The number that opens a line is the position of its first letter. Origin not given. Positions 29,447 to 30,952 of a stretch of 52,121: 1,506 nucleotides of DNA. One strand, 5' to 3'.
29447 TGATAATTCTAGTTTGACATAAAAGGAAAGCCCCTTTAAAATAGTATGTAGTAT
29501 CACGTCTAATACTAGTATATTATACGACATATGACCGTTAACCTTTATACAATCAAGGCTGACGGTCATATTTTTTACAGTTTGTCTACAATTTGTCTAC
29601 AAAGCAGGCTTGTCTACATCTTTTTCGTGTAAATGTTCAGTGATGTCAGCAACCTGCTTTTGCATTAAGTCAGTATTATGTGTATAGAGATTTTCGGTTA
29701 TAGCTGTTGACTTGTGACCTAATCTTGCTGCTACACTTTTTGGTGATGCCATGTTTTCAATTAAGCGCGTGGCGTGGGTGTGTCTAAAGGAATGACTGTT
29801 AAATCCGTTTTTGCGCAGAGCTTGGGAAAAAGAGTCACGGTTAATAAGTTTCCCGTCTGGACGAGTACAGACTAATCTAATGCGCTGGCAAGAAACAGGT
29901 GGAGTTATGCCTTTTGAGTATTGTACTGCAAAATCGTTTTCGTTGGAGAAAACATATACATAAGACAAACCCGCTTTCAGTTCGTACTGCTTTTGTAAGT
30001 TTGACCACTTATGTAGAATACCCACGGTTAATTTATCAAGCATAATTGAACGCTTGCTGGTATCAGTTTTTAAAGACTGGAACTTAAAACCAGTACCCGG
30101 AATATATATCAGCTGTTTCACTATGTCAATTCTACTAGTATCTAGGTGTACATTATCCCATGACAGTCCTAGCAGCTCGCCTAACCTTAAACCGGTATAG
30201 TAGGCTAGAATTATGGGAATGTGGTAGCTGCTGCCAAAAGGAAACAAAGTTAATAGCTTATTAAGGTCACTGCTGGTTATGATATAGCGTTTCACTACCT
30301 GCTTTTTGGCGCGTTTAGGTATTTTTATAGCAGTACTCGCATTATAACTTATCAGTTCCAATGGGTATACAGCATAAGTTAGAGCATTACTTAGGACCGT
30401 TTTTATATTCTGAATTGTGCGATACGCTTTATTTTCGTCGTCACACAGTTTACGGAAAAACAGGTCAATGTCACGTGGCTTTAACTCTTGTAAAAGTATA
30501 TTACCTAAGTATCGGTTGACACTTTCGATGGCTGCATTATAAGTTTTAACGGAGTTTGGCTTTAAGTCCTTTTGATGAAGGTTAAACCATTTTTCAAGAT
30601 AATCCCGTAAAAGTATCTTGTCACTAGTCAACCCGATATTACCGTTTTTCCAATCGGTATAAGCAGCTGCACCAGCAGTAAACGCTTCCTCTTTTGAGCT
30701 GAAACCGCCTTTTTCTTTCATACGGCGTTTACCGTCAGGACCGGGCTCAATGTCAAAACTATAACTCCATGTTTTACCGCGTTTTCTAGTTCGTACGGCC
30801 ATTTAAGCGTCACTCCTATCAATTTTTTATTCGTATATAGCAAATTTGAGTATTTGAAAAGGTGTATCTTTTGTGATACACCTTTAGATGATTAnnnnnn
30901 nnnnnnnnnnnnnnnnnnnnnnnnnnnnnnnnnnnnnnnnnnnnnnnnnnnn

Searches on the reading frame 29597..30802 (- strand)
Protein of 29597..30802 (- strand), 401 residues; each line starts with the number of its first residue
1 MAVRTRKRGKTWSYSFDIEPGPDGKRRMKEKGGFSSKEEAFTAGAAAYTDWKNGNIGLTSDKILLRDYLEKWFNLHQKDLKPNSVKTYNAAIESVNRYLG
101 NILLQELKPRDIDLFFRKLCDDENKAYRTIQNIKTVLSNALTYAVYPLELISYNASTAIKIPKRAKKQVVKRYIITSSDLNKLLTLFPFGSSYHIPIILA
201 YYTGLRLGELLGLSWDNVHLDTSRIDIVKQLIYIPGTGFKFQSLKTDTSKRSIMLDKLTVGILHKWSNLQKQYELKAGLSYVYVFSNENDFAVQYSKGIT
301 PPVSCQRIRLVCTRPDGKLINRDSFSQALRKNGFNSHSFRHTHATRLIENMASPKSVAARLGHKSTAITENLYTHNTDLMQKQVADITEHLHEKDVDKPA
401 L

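Call 28: find_encoding_contigs(protein=window:29597-30802:-, flank=10000, max_places=10)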
Protein window:29597-30802:- (401 aa): 23 contigs read that carry it; 10 places shown.
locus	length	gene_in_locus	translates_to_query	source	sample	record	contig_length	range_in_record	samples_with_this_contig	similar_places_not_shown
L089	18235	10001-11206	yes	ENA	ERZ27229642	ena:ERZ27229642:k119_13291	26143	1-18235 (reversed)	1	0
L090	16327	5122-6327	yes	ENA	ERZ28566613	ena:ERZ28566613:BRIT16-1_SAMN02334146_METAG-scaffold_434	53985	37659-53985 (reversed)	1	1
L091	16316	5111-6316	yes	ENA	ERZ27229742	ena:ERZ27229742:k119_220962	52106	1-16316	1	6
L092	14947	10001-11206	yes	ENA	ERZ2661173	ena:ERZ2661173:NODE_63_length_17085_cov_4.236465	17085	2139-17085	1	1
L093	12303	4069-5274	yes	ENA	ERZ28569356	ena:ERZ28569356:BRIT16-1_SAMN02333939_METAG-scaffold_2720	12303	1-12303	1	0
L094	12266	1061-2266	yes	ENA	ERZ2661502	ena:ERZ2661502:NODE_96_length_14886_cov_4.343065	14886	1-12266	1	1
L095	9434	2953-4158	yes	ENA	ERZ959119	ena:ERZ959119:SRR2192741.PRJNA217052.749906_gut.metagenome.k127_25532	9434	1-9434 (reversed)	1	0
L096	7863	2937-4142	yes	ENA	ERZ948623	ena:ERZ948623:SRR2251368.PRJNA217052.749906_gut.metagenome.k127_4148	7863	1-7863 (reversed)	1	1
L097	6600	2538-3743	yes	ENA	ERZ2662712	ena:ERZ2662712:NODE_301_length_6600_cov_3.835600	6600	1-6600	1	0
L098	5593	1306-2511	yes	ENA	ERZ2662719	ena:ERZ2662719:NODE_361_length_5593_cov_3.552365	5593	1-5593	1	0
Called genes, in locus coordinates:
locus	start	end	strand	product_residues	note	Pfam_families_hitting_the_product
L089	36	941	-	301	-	PF03837:RecT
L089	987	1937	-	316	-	PF09588:YqaJ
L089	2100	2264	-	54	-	-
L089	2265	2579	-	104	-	-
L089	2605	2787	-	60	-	PF12844:HTH_19, PF13443:HTH_26, PF13560:HTH_31 (weak), PF01381:HTH_3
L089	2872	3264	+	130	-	PF19670:DUF6173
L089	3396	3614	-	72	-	PF13560:HTH_31, PF01381:HTH_3, PF12844:HTH_19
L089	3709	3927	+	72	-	PF13560:HTH_31, PF12844:HTH_19, PF01381:HTH_3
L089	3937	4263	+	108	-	PF14076:DUF4258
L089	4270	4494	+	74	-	-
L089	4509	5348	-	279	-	PF02498:Bro-N, PF03374:ANT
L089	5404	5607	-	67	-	PF12844:HTH_19 (weak), PF13560:HTH_31, PF01381:HTH_3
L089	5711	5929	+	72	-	PF13560:HTH_31 (weak), PF01381:HTH_3, PF12844:HTH_19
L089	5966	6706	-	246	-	PF09669:Phage_pRha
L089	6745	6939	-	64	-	PF12844:HTH_19, PF13560:HTH_31, PF01381:HTH_3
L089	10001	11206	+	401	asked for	PF14657:Arm-DNA-bind_4 (weak), PF13495:Phage_int_SAM_4 (faint), PF14659:Phage_int_SAM_3, PF00589:Phage_integrase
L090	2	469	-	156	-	?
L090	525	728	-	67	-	PF12844:HTH_19 (weak), PF13560:HTH_31, PF01381:HTH_3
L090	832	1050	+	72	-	PF13560:HTH_31 (weak), PF01381:HTH_3, PF12844:HTH_19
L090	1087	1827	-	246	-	PF09669:Phage_pRha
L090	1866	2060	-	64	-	PF12844:HTH_19, PF13560:HTH_31, PF01381:HTH_3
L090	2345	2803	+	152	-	PF08667:BetR (weak), PF13443:HTH_26 (weak), PF01381:HTH_3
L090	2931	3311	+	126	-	-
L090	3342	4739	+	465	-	PF13250:SNIPE, PF10544:T5orf172, PF13455:MUG113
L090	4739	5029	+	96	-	PF12773:DZR (weak), PF13240:Zn_Ribbon_1 (weak)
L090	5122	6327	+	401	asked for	PF14657:Arm-DNA-bind_4 (weak), PF13495:Phage_int_SAM_4 (faint), PF14659:Phage_int_SAM_3, PF00589:Phage_integrase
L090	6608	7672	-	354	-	PF01368:DHH, PF02833:DHHA2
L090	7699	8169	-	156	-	-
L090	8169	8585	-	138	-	PF03682:UPF0158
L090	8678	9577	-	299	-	PF03446:NAD_binding_2 (faint), PF03807:F420_oxidored (weak), PF07991:KARI_N (faint), PF02153:PDH_N, PF20463:PDH_C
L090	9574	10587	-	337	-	PF18152:DAHP_snth_FXD, PF00793:DAHP_synth_1, PF03102:NeuB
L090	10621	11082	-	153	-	PF00583:Acetyltransf_1, PF13673:Acetyltransf_10 (weak), PF13508:Acetyltransf_7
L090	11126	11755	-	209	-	PF00730:HhH-GPD, PF00633:HHH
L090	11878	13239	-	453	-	PF05167:DUF711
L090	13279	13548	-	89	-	PF01842:ACT, PF13291:ACT_4 (weak), PF13740:ACT_6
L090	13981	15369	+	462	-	PF00682:HMGL-like, PF02436:PYC_OADA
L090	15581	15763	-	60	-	PF14070:YjfB_motility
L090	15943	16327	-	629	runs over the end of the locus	PF00120:Gln-synt_C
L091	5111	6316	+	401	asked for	PF14657:Arm-DNA-bind_4 (weak), PF13495:Phage_int_SAM_4 (faint), PF14659:Phage_int_SAM_3, PF00589:Phage_integrase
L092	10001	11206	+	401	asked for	PF14657:Arm-DNA-bind_4 (weak), PF13495:Phage_int_SAM_4 (faint), PF14659:Phage_int_SAM_3, PF00589:Phage_integrase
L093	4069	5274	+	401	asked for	PF14657:Arm-DNA-bind_4 (weak), PF13495:Phage_int_SAM_4 (faint), PF14659:Phage_int_SAM_3, PF00589:Phage_integrase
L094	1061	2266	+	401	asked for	PF14657:Arm-DNA-bind_4 (weak), PF13495:Phage_int_SAM_4 (faint), PF14659:Phage_int_SAM_3, PF00589:Phage_integrase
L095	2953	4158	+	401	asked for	PF14657:Arm-DNA-bind_4 (weak), PF13495:Phage_int_SAM_4 (faint), PF14659:Phage_int_SAM_3, PF00589:Phage_integrase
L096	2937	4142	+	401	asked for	PF14657:Arm-DNA-bind_4 (weak), PF13495:Phage_int_SAM_4 (faint), PF14659:Phage_int_SAM_3, PF00589:Phage_integrase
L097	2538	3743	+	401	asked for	PF14657:Arm-DNA-bind_4 (weak), PF13495:Phage_int_SAM_4 (faint), PF14659:Phage_int_SAM_3, PF00589:Phage_integrase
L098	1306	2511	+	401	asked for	PF14657:Arm-DNA-bind_4 (weak), PF13495:Phage_int_SAM_4 (faint), PF14659:Phage_int_SAM_3, PF00589:Phage_integrase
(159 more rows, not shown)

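Call 33: find_related_loci(query=L090:6608-7672:-, collection=genome_contigs, flank=10000)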
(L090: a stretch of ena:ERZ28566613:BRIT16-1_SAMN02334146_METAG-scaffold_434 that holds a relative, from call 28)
Query L090:6608-7672:- (354 aa) in genome_contigs; peptide patterns used: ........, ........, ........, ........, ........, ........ (x = any residue, [..] = any of these).
57 stretches matched a pattern; 2 encode a relative of the query (tblastn E <= 1e-3); 1 distinct loci.
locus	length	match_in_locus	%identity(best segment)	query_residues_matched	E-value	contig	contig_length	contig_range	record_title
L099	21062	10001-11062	100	1-354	0e+0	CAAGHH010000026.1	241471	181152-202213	MAG TPA_asm: Selenomonadales bacterium, isolate HGM14095, WGS project CAAGHH010000000 data, contig: SRS476269_74_k119_21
